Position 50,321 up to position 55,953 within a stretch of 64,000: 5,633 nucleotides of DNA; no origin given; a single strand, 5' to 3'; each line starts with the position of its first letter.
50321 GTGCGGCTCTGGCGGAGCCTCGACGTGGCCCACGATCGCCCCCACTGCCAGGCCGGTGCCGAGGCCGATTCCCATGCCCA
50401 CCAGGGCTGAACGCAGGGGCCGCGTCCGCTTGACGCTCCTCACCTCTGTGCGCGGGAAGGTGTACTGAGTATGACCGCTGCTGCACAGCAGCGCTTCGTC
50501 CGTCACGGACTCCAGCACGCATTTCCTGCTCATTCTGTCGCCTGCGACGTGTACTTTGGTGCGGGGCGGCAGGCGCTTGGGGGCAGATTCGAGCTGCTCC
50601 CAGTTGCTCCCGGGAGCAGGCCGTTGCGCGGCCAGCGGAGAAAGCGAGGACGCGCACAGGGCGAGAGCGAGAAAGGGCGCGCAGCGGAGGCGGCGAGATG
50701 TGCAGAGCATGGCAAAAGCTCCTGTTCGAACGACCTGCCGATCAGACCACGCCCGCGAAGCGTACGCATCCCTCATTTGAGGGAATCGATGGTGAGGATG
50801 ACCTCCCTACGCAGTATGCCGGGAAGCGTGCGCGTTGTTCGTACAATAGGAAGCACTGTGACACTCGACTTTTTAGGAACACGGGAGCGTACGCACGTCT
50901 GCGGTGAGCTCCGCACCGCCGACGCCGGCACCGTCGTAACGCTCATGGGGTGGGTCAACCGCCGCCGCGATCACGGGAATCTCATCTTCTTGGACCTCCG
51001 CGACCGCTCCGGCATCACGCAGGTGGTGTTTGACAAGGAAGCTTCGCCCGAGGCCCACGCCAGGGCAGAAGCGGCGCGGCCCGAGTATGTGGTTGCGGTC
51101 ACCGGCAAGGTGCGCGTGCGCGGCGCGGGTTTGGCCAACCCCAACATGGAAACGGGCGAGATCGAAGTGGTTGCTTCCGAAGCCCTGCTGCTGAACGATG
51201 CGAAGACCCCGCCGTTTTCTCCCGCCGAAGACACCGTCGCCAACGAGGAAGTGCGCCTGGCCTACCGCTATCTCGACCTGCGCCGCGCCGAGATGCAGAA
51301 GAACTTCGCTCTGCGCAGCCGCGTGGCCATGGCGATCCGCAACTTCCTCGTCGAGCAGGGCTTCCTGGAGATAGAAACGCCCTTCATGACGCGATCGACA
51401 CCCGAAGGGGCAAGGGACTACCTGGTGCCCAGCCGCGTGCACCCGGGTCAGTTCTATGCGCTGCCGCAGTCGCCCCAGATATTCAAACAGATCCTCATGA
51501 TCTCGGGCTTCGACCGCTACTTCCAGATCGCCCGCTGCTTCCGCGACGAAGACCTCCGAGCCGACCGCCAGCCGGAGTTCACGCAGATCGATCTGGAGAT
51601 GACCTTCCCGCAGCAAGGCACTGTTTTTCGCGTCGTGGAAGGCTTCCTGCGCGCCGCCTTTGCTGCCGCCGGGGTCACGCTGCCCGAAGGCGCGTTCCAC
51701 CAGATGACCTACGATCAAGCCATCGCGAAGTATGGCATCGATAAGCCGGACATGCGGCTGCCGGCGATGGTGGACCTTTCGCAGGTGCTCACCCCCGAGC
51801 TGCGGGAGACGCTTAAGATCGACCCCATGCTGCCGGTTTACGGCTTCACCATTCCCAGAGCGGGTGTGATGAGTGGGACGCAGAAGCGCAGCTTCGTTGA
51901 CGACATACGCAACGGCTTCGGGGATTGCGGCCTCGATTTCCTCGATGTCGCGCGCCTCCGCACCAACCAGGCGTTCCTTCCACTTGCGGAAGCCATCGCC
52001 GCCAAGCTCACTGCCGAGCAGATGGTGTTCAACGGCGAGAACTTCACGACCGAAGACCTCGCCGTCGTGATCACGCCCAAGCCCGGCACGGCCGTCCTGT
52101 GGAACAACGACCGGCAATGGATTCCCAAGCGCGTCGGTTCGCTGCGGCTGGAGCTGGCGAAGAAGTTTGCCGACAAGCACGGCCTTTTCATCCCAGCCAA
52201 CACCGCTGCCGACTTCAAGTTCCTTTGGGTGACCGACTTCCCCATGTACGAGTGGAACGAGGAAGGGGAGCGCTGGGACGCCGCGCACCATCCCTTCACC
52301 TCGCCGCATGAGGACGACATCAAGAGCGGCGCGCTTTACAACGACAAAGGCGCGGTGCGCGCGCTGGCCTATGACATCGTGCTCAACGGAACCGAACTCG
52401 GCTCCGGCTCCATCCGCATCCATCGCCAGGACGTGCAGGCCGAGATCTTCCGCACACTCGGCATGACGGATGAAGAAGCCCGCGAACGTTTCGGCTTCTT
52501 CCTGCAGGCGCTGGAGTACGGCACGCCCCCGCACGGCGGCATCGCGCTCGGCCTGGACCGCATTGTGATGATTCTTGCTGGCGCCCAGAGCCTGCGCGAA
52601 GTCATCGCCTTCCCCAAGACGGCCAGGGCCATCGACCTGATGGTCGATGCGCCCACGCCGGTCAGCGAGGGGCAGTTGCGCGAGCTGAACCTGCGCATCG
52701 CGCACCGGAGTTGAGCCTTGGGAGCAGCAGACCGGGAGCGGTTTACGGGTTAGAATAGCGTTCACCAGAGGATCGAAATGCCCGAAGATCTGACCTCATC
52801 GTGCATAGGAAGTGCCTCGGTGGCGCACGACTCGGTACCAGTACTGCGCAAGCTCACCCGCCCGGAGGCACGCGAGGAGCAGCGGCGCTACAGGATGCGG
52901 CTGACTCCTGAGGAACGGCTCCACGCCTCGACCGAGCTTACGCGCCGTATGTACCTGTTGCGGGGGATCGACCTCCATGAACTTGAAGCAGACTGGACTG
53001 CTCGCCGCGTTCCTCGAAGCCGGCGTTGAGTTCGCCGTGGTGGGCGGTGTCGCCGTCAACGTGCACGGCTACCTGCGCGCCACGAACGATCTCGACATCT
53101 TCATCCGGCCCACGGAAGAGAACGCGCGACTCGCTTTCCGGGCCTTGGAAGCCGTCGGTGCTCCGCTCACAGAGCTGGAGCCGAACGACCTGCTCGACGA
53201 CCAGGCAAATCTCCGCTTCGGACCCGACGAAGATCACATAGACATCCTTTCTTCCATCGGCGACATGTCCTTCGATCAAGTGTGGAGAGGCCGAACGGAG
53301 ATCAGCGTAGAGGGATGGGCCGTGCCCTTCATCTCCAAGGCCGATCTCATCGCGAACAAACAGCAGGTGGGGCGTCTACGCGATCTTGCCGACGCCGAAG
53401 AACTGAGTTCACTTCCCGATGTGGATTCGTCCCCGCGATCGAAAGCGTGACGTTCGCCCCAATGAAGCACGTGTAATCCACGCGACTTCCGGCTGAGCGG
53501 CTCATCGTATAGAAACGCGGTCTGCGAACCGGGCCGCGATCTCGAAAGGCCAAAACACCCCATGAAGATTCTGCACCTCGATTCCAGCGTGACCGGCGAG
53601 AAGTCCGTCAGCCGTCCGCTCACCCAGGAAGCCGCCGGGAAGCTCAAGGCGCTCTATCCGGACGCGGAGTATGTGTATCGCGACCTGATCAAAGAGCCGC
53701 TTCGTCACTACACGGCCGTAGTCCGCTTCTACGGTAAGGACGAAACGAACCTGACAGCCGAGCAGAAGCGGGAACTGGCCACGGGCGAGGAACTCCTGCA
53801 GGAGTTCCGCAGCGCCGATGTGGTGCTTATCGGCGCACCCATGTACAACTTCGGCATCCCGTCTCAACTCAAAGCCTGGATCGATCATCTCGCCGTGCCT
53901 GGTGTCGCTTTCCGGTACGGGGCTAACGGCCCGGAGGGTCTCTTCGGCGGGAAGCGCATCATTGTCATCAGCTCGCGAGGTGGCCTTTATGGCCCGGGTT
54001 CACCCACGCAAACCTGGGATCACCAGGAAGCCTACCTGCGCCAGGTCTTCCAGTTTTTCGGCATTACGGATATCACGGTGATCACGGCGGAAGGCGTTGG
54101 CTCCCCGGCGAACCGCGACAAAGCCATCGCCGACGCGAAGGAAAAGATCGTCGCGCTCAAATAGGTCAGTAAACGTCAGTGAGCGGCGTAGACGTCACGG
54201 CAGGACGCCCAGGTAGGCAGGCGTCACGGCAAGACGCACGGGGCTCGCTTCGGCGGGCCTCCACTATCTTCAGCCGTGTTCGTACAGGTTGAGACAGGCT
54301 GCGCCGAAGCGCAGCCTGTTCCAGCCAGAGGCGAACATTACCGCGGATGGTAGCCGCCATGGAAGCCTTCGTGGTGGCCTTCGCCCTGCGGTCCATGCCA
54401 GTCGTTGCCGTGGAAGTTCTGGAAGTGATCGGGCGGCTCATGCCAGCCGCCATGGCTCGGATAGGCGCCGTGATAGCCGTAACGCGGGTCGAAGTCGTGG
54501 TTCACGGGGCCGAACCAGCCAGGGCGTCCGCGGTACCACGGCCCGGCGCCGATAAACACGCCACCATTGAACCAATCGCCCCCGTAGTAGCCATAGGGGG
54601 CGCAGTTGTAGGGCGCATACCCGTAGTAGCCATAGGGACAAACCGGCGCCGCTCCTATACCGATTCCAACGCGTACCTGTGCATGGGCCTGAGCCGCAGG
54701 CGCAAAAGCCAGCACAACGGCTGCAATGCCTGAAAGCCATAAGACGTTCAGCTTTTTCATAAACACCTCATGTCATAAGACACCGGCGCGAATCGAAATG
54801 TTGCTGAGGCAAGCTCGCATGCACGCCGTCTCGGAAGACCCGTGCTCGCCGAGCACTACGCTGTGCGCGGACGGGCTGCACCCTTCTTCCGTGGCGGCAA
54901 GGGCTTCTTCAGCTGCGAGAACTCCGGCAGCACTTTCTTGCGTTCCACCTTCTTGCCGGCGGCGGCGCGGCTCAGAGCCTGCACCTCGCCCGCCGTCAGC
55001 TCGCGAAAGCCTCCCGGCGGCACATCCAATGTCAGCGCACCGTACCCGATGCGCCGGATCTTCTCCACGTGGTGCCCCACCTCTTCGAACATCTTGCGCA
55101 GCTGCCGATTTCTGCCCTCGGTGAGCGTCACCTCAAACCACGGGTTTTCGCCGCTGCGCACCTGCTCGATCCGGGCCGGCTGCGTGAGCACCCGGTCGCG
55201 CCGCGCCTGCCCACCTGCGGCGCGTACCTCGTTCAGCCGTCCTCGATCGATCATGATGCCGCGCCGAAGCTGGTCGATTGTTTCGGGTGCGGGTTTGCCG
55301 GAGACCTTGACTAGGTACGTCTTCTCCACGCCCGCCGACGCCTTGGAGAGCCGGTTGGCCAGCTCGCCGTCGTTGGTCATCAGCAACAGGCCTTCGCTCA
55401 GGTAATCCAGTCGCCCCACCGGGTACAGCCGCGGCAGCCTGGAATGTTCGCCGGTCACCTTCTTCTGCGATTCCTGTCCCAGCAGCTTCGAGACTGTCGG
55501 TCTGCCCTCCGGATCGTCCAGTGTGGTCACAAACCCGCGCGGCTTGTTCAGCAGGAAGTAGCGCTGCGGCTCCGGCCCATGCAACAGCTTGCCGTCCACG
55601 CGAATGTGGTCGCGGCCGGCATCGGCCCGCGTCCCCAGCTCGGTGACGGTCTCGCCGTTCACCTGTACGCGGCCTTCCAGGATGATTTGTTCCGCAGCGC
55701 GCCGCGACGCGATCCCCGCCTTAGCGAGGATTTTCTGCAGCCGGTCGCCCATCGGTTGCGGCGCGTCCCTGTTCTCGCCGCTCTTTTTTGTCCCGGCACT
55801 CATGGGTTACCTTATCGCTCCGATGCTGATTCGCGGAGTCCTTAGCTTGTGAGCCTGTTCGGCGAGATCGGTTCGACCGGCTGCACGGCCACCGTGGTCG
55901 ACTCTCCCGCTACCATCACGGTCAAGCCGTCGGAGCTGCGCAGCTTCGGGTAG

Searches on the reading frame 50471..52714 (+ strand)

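Call 51: search_protein_families(library=pfam, proteins=[window:50471-52714:+], max_evalue=0.00001)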
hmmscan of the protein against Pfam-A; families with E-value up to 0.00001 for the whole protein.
window:50471-52714:+ (747 aa): 2 families
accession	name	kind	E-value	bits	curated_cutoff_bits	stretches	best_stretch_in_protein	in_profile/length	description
PF00152.25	tRNA-synt_2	-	1.6e-119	399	25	1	258-717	1-307/308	tRNA synthetases class II (D, K and N)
PF01336.31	tRNA_anti-codon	-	5.8e-17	61.8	27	1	156-238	1-72/75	OB-fold nucleic acid binding domain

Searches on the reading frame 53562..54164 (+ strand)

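Call 51: search_protein_families(library=pfam, proteins=[window:53562-54164:+], max_evalue=0.00001)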
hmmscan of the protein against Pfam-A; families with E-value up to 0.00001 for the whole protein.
window:53562-54164:+ (200 aa): 2 families
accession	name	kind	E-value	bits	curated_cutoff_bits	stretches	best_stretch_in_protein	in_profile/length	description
PF02525.22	Flavodoxin_2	-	1.4e-49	168.9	27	1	1-198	1-196/198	Flavodoxin-like fold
PF03358.20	FMN_red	-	3.4e-13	49.9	24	1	1-150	1-126/152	NADPH-dependent FMN reductase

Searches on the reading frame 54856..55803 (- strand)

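Call 51: search_protein_families(library=pfam, proteins=[window:54856-55803:-], max_evalue=0.00001)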
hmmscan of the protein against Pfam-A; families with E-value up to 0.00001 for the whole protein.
window:54856-55803:- (315 aa): 2 families
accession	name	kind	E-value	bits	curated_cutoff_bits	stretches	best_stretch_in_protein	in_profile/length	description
PF00849.27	PseudoU_synth_2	-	2.3e-24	86.8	26.8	1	82-240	2-151/152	RNA pseudouridylate synthase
PF01479.30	S4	-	1.3e-13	50.9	22.8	1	21-63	2-45/48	S4 domain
